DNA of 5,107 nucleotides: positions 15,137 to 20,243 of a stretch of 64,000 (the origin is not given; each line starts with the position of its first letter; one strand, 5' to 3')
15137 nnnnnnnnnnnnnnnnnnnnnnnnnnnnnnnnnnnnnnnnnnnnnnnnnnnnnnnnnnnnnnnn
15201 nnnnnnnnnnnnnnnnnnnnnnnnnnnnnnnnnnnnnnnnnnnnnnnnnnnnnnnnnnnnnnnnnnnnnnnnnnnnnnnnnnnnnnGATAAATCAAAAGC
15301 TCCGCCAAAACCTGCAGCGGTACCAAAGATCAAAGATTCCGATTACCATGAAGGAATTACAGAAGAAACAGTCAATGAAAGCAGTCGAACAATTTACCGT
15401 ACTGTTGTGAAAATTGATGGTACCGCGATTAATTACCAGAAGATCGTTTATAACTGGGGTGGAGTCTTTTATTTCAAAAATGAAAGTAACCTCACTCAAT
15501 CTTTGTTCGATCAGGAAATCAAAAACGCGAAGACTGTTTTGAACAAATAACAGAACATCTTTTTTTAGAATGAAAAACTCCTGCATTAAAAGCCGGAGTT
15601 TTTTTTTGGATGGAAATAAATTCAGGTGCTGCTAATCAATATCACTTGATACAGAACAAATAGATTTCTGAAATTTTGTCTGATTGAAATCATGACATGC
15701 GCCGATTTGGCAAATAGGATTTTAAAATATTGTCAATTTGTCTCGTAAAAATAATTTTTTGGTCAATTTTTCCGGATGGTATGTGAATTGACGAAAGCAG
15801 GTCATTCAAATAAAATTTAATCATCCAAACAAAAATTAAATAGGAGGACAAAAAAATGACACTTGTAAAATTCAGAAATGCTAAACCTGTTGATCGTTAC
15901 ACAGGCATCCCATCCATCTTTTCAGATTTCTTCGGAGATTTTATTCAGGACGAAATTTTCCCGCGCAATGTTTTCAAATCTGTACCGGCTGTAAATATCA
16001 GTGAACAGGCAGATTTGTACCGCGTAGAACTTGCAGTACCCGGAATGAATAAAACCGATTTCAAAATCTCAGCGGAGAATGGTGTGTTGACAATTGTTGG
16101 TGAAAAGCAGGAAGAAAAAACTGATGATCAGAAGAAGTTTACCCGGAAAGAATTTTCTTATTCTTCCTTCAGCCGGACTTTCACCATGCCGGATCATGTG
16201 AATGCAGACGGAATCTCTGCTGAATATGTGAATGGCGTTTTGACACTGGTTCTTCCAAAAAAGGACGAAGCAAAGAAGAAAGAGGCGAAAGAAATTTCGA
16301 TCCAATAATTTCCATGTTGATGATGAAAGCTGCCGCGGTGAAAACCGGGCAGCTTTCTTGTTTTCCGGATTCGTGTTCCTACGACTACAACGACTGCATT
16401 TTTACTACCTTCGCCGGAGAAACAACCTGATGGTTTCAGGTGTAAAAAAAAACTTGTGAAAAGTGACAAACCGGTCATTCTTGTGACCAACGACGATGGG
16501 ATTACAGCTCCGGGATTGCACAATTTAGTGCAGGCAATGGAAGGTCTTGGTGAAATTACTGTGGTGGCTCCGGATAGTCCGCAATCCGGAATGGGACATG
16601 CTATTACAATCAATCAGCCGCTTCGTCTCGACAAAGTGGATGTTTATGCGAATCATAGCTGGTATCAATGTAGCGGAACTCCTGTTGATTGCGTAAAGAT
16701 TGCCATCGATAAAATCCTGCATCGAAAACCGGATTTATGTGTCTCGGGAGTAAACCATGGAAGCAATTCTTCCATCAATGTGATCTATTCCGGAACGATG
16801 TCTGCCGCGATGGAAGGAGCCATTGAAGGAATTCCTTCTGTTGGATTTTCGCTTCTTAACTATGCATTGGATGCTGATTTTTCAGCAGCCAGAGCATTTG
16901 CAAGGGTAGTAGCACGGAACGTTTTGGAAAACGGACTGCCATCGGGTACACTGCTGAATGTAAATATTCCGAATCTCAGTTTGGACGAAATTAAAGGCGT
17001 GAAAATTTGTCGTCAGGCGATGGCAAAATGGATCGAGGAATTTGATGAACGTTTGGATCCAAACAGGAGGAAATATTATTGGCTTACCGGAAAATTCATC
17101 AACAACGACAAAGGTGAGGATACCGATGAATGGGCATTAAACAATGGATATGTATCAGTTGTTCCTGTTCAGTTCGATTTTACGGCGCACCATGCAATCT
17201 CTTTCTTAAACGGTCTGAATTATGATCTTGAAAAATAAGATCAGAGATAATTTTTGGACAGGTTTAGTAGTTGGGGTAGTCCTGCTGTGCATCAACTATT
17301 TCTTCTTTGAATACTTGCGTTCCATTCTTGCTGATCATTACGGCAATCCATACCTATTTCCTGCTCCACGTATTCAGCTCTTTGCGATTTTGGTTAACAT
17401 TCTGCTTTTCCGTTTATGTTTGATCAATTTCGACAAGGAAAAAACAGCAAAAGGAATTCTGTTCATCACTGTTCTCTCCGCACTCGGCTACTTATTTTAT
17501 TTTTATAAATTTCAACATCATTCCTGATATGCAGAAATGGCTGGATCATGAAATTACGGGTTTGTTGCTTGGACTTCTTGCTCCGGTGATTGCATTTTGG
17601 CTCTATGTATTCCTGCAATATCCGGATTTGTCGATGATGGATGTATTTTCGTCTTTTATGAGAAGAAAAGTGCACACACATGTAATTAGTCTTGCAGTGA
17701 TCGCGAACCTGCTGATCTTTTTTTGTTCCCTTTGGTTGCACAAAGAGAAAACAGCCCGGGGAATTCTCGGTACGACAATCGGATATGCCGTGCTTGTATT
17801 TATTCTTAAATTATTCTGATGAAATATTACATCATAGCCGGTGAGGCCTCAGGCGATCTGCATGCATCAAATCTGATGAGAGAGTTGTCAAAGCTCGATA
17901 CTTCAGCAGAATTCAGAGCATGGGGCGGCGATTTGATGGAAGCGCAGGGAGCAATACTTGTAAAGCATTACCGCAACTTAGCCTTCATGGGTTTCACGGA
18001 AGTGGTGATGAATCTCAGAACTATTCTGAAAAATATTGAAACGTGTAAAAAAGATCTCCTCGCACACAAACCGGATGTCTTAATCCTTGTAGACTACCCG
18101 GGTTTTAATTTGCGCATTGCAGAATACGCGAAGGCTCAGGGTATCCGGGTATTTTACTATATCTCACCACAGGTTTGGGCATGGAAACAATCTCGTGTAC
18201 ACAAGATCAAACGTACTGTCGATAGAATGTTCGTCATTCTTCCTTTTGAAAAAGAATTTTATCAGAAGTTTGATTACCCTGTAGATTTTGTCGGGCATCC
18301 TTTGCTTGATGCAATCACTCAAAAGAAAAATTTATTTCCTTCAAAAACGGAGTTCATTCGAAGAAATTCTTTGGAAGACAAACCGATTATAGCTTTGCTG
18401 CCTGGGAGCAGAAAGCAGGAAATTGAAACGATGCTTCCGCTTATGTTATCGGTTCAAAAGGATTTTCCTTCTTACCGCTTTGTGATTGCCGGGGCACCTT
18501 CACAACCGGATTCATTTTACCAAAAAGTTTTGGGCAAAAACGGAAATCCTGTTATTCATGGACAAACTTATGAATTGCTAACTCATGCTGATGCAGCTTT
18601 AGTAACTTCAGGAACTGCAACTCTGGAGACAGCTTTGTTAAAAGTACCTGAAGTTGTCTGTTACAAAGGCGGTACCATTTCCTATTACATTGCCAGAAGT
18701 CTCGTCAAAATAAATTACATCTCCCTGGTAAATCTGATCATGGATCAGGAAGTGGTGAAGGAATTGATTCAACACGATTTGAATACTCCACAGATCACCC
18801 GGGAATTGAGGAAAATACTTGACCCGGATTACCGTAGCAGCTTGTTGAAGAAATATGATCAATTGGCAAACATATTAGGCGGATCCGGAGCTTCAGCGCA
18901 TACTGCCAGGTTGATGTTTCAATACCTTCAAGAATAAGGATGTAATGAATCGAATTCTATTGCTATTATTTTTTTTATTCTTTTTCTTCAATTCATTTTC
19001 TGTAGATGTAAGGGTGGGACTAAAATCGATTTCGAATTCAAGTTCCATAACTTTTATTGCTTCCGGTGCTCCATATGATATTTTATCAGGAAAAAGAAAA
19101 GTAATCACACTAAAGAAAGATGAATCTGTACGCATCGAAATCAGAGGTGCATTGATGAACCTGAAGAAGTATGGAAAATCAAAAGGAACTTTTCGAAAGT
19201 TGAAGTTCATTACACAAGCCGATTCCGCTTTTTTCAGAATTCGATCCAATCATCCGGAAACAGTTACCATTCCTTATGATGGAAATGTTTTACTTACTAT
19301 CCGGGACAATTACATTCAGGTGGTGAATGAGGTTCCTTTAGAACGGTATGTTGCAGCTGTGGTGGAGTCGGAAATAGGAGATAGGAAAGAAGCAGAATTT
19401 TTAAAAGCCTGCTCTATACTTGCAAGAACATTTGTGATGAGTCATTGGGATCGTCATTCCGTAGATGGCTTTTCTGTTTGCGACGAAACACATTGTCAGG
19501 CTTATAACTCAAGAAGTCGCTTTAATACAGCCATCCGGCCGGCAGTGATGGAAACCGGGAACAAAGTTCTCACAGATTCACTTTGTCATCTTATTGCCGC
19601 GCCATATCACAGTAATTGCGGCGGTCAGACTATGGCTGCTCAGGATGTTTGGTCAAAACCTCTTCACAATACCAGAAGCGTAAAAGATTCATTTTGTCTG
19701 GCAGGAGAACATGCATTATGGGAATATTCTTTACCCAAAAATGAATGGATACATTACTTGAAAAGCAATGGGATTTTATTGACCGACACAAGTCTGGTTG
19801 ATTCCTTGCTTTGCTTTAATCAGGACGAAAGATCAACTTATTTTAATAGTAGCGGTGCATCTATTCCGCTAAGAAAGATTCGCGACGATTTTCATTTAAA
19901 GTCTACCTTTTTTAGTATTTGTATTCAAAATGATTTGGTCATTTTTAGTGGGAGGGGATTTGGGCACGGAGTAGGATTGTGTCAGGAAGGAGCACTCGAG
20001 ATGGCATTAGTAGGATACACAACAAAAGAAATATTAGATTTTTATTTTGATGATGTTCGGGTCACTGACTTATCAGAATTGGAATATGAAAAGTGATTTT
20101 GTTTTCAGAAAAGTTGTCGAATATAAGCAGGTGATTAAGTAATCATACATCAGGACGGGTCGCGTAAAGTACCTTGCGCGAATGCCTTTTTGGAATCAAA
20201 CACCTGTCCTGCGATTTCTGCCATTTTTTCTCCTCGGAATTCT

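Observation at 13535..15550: Exported protein with a ~400-residue Ala/Lys/Glu/Gln-rich rod built from degenerate K-A-R-Q-D-S-I repeats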

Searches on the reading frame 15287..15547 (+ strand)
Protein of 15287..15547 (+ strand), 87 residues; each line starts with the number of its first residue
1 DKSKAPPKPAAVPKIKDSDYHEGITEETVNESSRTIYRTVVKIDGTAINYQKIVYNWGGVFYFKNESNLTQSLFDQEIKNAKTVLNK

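Call 23: search_solved_structures(query=A2, max_evalue=10, show_alignments=2)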
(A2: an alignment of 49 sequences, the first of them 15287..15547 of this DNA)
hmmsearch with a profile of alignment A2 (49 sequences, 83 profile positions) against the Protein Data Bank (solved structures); distinct sequences matched with E-value up to 10: 1.
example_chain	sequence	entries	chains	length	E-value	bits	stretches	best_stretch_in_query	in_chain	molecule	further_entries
2lu2_A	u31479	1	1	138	0.7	13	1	8-52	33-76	Microneme TgMIC5 protein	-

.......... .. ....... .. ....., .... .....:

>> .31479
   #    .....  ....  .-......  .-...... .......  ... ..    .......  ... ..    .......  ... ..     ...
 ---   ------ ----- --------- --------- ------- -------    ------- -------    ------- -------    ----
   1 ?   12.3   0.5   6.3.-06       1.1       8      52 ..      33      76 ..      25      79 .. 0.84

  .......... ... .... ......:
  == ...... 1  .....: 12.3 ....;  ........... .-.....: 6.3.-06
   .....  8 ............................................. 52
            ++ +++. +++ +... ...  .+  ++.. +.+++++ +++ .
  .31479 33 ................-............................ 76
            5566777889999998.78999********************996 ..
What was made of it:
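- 15341..15547 (+): C-terminal domain (aa 603-671): five-stranded beta-meander plus C-terminal helix, with signature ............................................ No PDB sequence match (call 23).
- Tried and rejected: The PDB sequence profile search found nothing (call 23).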

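Call 30: predict_structure(alignment_id=A2)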
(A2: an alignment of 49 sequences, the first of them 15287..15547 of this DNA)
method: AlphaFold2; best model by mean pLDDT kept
length: 87 residues; sequences in the alignment: 49
mean_pLDDT: 87.5   pTM: 0.72
mean pLDDT of the five models: 87.5, 86.4, 84.8, 83.9, 83.1
residues with pLDDT >= 90: 60; 70-90: 10; 50-70: 17; < 50: 0
segments of 3 or more residues with pLDDT < 50: none
pLDDT, mean of each block of 10 residues (from residue 1): 61 72 93 95 92 96 95 97 88
secondary structure, 60 per line:
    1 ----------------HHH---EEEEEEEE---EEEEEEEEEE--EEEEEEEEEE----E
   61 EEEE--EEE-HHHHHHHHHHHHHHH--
elements in order: E23-30 E34-43 E46-55 E60-64 E67-69 H71-85
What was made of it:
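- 15284..15340 (+): Pro-rich flexible linker (aa 584-602, ....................). This stretch is non-helical with pLDDT 61-72 in the AF2 model (call 30).
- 15341..15547 (+): AF2 pLDDT 87.5, and above 90 over the fold (call 30).
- On Type IX secretion cargo: The predicted fold is a meander plus helix, not a 7-strand sandwich (call 30).
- Checked: C-terminal part: a Pro-rich linker (aa 584-602) followed by a 69-aa folded domain (AF2 pLDDT 87.5; call 30), rather than about 100 aa.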

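Call 36: fold_search(model_id=the predicted structure, library=pdb)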
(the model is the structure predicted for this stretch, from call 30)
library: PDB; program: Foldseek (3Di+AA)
matches with E <= 10: 370; with E <= 0.001: 0
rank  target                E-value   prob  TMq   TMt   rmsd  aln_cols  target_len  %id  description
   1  6zz6_A                1.1e-01  1.00  0.50  0.13   2.6        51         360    8  Cryo-EM structure of S.cerevisiae cohesin-Scc2-DNA complex (released 2020-09-30)
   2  1w1w_B                1.6e-01  1.00  0.50  0.14   1.3        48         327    8  Sc Smc1hd:Scc1-C complex, ATPgS (released 2004-09-30)
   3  1e69_A                1.6e-01  0.99  0.45  0.16   6.0        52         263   17  SMC head domain from Thermotoga maritima (released 2000-08-09)
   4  4i99_B                2.0e-01  1.00  0.50  0.14   2.3        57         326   18  Crystal structure of the SmcHead bound to the C-winged helix domain of ScpA (released 2013-01-30)
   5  3kta_C                2.5e-01  1.00  0.51  0.28   2.3        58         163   17  Structural Basis for Adenylate Kinase Activity in ABC ATPases (released 2010-06-30)
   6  4hgz_C                2.5e-01  0.99  0.44  0.18   2.2        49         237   16  Structure of the CcbJ Methyltransferase from Streptomyces caelestis (released 2013-10-30)
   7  3bxo_A                2.6e-01  0.82  0.40  0.17  13.4        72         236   17  Crystal Structure of Streptomyces venezuelae DesVI (released 2008-03-25)
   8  5h66_A                2.7e-01  1.00  0.49  0.24   2.6        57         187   10  Crystal structure of the Bacillus subtilis SMC head domain complexed with the cognate ScpA C-terminal domain (released 2017-03-15)
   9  6m81_A                2.7e-01  0.80  0.40  0.16  13.7        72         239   11  Crystal structure of TylM1 Y14F bound to SAH and dTDP-phenol (released 2019-03-13)
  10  6qj1                  2.9e-01  0.99  0.52  0.12   4.3        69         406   10  Crystal structure of the C. thermophilum condensin Smc2 ATPase head (crystal from I) (released 2019-07-03)
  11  6wg3_A                2.9e-01  0.99  0.48  0.08   2.0        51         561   14  Cryo-EM structure of human Cohesin-NIPBL-DNA complex (released 2020-05-20)
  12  4oqe_A                2.9e-01  0.80  0.40  0.16  13.7        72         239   11  Crystal structure of the tylM1 N,N-dimethyltransferase in complex with SAH and TDP-Fuc3NMe (released 2014-02-26)
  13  1w1w_A                3.1e-01  1.00  0.50  0.17   1.4        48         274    8  Sc Smc1hd:Scc1-C complex, ATPgS (released 2004-09-30)
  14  4hgy_B                3.1e-01  0.84  0.41  0.18  11.6        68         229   15  Structure of the CcbJ Methyltransferase from Streptomyces caelestis (released 2013-10-30)
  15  4oqd_A                3.1e-01  0.77  0.40  0.16  13.8        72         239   11  Crystal structure of the tylM1 N,N-dimethyltransferase in complex with SAH and TDP-Qui3NMe2 (released 2014-02-26)
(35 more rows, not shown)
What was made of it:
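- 15341..15547 (+): The best Foldseek hit against PDB has E=0.11 and TM 0.5 (call 36).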

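Call 47: find_homologous_proteins(query=A2, max_evalue=0.001)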
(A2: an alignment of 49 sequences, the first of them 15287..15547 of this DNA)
Query A2 (49 sequences) (87 aa, profile of the alignment): 19 proteins with E <= 0.001 among 286 candidates.
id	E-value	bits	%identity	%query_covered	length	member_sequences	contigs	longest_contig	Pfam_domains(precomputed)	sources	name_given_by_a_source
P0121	3.2e-29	118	68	95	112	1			-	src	-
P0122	7.9e-29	117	73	91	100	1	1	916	-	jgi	jgi:hypothetical protein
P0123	8.5e-29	117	72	95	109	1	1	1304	-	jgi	jgi:hypothetical protein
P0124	5.0e-28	114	72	95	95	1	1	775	-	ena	-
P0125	6.7e-28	114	66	98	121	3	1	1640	-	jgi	-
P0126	2.5e-27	112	63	94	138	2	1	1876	-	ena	-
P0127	3.5e-26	109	63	97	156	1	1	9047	-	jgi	jgi:membrane protein involved in colicin uptake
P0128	4.9e-25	105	62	94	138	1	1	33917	-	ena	-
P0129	4.6e-23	99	53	98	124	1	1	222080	-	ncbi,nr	ncbi:MAG: hypothetical protein IPP34_10295 [Bacteroidetes bacterium]|nr:hypothetical protein [Bacter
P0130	5.7e-15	73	38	62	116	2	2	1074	-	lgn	-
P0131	1.2e-14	72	31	60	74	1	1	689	-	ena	-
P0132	1.2e-14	72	43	68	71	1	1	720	-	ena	-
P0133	1.1e-13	69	72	49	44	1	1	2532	-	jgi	jgi:hypothetical protein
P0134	1.5e-13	68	25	75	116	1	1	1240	-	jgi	-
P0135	2.2e-13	68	73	59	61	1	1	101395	-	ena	-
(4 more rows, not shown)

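Call 56: search_protein_representatives(alignment_id=A2)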
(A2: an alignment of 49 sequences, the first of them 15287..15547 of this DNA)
Query: 49 sequences, 83 profile positions. Proteins with E-value up to 0.001 (for the whole library): 1585; up to 1e-10: 759; up to 1e-30: 1. The best 150 are listed.
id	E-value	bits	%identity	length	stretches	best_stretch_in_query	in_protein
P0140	7.1e-32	125.2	-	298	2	11-80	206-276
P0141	6.3e-29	115.7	-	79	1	11-82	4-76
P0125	2.1e-28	114.0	-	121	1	3-82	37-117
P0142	3.6e-28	113.3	-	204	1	3-82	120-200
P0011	4.6e-28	112.9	-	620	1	5-82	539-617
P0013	7.4e-28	112.3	-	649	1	4-82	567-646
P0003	8.8e-28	112.0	-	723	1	6-82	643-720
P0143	2.0e-27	110.9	-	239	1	5-82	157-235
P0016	5.3e-27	109.5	-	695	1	2-82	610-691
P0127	1.1e-26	108.5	-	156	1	4-82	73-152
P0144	1.2e-26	108.4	-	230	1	8-82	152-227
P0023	1.4e-26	108.1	-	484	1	8-81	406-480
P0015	2.6e-26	107.3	-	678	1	7-82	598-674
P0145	2.2e-25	104.3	-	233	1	15-82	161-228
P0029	5.4e-25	103.1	-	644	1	7-82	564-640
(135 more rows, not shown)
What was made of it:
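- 15341..15547 (+): There are 1585 cluster representatives, and in every listed one the domain sits at the extreme C-terminus (call 56).
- In every listed representative the C-domain lies at the extreme C-terminus and follows a flexible linker (calls 30, 56).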

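Call 78: search_protein_families(library=pfam, alignment_id=A2, max_evalue=1)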
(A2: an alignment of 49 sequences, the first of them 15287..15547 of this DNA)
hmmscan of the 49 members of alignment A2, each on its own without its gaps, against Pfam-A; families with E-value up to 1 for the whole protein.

A. member 1, window:15287-15547:+ (87 aa): 0 families

B. families by the number of members that match (of 49 scanned): 31 families (the first 25 are shown)
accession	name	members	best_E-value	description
PF16359.11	RcsD_ABL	1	0.0024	RcsD-ABL domain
PF18668.6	Tail_spike_N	1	0.0051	Tail spike TSP1/Gp66 receptor binding N-terminal domain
PF21786.3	Bflower_3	1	0.0073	6-fold beta flower protein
PF19266.4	CIS_tube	1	0.0083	Contractile injection system tube protein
PF18768.7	RNPP_C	1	0.011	RNPP family C-terminal domain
PF07376.16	Prosystemin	1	0.011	Prosystemin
PF17479.7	DUF3048_C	1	0.012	Protein of unknown function (DUF3048) C-terminal domain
PF21998.2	FERM_C1_MyoVII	1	0.023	Myosin-X FERM PH domain-like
PF21377.3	MurD_N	1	0.034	MurD N-terminal domain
PF08889.16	WbqC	1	0.035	WbqC-like protein family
PF07653.23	SH3_2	1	0.042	Variant SH3 domain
PF20536.3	DUF6751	1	0.048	Family of unknown function (DUF6751)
PF01281.25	Ribosomal_L9_N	1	0.049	Ribosomal protein L9, N-terminal domain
PF15868.10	MBF2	1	0.052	Transcription activator MBF2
PF14188.11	DUF4311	1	0.053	Domain of unknown function (DUF4311)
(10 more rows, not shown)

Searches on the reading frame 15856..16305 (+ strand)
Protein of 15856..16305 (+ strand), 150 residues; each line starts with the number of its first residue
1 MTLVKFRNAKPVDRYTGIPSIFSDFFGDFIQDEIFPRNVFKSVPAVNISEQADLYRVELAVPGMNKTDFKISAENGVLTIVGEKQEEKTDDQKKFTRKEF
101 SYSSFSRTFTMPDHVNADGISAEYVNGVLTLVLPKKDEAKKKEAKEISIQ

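Call 13: search_protein_families(library=pfam, proteins=[window:15856-16305:+], max_evalue=0.001)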
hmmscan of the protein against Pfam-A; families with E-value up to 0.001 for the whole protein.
window:15856-16305:+ (150 aa): 2 families
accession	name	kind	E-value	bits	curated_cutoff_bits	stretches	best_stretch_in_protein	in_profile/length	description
PF00011.27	HSP20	-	3.8e-25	88.4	20.8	1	48-150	2-102/102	Hsp20/alpha crystallin family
PF17886.7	ArsA_HSP20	-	1.1e-05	25.3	22.5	1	54-130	3-60/63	HSP20-like domain found in ArsA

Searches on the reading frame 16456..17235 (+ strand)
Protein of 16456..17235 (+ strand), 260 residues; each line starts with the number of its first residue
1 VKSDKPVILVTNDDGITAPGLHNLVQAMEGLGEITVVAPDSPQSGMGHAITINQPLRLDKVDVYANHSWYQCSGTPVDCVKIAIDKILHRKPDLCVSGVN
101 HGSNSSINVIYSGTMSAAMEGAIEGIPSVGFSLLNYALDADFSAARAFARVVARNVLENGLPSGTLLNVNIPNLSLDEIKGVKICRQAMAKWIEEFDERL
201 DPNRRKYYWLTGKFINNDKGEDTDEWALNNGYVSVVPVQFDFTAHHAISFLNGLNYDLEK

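Call 13: search_protein_families(library=pfam, proteins=[window:16456-17235:+], max_evalue=0.001)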
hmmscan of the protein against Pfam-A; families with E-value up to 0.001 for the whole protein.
window:16456-17235:+ (260 aa): 1 family
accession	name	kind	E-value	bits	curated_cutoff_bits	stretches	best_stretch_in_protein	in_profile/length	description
PF01975.23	SurE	-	9.2e-68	228.2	22.1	1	8-192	1-187/189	Survival protein SurE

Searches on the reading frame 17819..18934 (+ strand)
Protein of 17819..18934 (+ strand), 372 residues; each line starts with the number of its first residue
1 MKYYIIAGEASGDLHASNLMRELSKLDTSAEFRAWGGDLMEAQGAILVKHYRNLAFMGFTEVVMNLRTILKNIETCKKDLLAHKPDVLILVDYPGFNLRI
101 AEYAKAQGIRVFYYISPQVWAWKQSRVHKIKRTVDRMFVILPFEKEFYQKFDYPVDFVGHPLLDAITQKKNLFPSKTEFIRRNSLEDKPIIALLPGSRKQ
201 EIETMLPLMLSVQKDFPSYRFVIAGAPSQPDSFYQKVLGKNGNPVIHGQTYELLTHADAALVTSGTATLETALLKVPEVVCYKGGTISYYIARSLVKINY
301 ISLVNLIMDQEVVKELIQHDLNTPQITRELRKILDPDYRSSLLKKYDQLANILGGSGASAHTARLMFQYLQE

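Call 13: search_protein_families(library=pfam, proteins=[window:17819-18934:+], max_evalue=0.001)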
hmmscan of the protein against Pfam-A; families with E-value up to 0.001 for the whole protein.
window:17819-18934:+ (372 aa): 1 family
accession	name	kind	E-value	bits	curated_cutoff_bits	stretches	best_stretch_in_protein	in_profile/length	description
PF02684.21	LpxB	-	1.8e-95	320.4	22.6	1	4-332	2-337/374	Lipid-A-disaccharide synthetase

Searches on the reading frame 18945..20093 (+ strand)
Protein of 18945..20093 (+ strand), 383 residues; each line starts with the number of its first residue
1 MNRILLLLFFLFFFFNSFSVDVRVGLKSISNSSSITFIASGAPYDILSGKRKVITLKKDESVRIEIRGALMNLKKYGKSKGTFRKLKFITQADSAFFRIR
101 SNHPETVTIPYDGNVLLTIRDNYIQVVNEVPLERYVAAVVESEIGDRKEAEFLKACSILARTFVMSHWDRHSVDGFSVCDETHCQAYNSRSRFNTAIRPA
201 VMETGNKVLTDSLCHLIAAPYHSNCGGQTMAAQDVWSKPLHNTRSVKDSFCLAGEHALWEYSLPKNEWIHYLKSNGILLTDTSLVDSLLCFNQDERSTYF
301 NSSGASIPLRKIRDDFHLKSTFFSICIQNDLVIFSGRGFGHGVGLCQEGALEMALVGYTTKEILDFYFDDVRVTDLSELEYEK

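Call 13: search_protein_families(library=pfam, proteins=[window:18945-20093:+], max_evalue=0.001)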
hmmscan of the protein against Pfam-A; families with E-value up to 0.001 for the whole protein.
window:18945-20093:+ (383 aa): 1 family
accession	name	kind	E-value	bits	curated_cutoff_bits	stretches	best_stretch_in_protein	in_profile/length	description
PF08486.15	SpoIID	-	1.6e-20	74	23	1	122-210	3-96/97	Stage II sporulation protein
